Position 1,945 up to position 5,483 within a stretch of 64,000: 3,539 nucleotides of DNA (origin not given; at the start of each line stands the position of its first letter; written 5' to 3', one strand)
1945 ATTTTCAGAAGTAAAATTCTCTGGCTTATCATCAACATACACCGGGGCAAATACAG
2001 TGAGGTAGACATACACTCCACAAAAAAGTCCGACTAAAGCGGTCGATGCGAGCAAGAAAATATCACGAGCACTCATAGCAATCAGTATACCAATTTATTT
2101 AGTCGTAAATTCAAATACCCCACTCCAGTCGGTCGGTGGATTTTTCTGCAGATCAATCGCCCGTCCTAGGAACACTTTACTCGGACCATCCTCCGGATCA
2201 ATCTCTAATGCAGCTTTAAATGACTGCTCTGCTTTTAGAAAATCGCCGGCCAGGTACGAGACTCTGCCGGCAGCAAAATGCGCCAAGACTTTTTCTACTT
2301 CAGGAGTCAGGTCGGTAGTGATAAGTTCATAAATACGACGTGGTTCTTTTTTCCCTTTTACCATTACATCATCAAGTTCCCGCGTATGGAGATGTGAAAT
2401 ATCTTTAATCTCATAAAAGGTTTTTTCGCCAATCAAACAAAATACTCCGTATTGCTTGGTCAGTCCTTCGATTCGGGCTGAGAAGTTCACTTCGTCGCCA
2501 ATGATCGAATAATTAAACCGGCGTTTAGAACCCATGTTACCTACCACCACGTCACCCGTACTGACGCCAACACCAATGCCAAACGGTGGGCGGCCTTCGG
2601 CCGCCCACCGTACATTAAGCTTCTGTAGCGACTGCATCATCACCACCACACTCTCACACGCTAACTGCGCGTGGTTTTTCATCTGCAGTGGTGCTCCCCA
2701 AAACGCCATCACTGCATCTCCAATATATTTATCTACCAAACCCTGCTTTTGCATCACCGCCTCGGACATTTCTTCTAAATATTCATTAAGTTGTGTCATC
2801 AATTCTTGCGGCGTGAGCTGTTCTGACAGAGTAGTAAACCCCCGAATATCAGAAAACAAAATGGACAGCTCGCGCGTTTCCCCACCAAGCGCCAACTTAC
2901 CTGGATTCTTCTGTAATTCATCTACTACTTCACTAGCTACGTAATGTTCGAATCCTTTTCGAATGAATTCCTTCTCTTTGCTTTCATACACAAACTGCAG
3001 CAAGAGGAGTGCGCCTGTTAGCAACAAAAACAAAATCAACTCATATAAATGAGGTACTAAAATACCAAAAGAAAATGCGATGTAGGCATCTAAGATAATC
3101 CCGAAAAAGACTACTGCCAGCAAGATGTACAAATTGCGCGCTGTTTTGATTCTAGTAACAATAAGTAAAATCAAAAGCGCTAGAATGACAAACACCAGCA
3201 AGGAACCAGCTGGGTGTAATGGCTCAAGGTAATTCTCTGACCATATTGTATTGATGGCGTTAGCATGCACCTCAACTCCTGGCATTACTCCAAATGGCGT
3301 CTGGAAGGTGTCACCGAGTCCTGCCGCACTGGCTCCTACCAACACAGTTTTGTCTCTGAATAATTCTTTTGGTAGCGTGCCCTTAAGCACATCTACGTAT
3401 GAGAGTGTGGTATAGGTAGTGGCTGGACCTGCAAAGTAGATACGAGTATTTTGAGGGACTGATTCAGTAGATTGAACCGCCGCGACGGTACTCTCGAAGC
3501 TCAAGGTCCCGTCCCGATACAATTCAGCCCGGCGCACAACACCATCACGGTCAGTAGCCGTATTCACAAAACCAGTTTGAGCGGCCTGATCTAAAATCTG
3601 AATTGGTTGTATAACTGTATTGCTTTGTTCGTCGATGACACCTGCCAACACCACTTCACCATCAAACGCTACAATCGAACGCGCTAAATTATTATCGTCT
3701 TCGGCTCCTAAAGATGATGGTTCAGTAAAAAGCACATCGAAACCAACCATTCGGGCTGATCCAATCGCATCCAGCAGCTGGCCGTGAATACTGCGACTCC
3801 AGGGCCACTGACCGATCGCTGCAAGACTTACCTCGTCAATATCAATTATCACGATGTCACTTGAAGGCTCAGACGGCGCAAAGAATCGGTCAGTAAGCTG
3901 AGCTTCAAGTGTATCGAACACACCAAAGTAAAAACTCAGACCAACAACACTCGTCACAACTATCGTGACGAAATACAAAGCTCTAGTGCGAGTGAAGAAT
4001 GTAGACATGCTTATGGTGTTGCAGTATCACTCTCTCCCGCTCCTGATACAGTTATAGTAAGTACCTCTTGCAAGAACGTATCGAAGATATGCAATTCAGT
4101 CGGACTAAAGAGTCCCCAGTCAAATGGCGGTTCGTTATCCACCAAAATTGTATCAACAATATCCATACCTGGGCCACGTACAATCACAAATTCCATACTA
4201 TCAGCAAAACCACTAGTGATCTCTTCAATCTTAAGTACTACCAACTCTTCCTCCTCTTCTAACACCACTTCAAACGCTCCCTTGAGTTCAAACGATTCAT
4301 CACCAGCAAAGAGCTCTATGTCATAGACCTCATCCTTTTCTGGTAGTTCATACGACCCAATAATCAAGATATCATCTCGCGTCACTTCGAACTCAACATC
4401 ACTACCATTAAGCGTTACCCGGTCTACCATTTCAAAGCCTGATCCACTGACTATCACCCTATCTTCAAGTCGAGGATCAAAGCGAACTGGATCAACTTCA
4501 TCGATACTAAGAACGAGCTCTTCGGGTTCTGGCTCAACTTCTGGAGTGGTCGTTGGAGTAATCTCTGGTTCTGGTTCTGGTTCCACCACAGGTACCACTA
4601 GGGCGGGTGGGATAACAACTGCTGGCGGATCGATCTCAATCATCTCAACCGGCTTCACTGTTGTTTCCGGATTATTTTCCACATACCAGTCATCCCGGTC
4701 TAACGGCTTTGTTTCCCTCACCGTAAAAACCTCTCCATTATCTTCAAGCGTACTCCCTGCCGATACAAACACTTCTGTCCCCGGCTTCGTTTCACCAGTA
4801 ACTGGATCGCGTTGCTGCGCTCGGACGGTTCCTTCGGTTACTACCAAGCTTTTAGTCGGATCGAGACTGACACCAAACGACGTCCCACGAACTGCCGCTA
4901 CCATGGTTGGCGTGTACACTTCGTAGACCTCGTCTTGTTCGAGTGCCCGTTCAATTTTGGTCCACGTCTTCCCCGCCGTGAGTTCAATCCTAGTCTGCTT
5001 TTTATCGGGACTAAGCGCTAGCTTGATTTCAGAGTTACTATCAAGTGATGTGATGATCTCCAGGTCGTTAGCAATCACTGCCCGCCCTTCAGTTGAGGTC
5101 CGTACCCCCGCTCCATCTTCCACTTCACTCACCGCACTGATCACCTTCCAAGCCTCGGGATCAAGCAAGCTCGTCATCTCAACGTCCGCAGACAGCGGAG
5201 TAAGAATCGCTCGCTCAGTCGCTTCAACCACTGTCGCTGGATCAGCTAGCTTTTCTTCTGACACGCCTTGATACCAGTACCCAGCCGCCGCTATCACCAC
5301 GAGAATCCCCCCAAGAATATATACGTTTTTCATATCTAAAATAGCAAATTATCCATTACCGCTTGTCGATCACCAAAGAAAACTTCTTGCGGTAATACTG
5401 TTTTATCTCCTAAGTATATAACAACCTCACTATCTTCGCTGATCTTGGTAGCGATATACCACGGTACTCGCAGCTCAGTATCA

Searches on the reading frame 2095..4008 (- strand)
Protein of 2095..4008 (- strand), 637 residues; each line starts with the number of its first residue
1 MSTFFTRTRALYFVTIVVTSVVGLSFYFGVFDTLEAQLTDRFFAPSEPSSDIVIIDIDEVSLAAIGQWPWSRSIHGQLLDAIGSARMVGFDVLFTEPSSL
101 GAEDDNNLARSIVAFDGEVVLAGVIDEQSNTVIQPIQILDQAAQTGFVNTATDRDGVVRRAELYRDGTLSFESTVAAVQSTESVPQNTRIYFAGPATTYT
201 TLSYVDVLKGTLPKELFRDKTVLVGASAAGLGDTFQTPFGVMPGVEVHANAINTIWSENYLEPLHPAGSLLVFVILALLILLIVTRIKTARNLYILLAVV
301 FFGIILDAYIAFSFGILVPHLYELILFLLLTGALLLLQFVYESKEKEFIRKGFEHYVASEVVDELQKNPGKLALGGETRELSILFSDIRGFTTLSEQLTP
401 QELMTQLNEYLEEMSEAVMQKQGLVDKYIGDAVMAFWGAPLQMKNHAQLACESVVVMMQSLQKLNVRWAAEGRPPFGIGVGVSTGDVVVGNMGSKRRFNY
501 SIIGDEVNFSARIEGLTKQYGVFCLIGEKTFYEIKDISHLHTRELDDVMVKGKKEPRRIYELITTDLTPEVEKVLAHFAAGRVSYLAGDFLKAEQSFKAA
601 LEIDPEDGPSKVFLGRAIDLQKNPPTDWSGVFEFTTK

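Call 43: search_protein_families(library=pfam, proteins=[window:2095-4008:-], max_evalue=0.00001)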
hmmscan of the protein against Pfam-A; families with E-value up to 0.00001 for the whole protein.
window:2095-4008:- (637 aa): 2 families
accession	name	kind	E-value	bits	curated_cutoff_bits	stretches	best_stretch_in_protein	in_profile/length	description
PF05226.16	CHASE2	-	3.2e-53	181.4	26.3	1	22-281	6-255/257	CHASE2 domain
PF00211.25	Guanylate_cyc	-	4.4e-22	79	21.9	1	379-556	7-176/183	Adenylate and Guanylate cyclase catalytic domain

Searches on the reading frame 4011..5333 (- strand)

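Call 43: search_protein_families(library=pfam, proteins=[window:4011-5333:-], max_evalue=0.00001)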
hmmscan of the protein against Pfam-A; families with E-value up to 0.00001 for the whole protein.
window:4011-5333:- (440 aa): 1 family
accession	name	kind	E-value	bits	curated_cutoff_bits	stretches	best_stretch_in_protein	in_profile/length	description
PF04773.18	FecR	-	2.3e-12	47.6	24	1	77-171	3-97/97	FecR protein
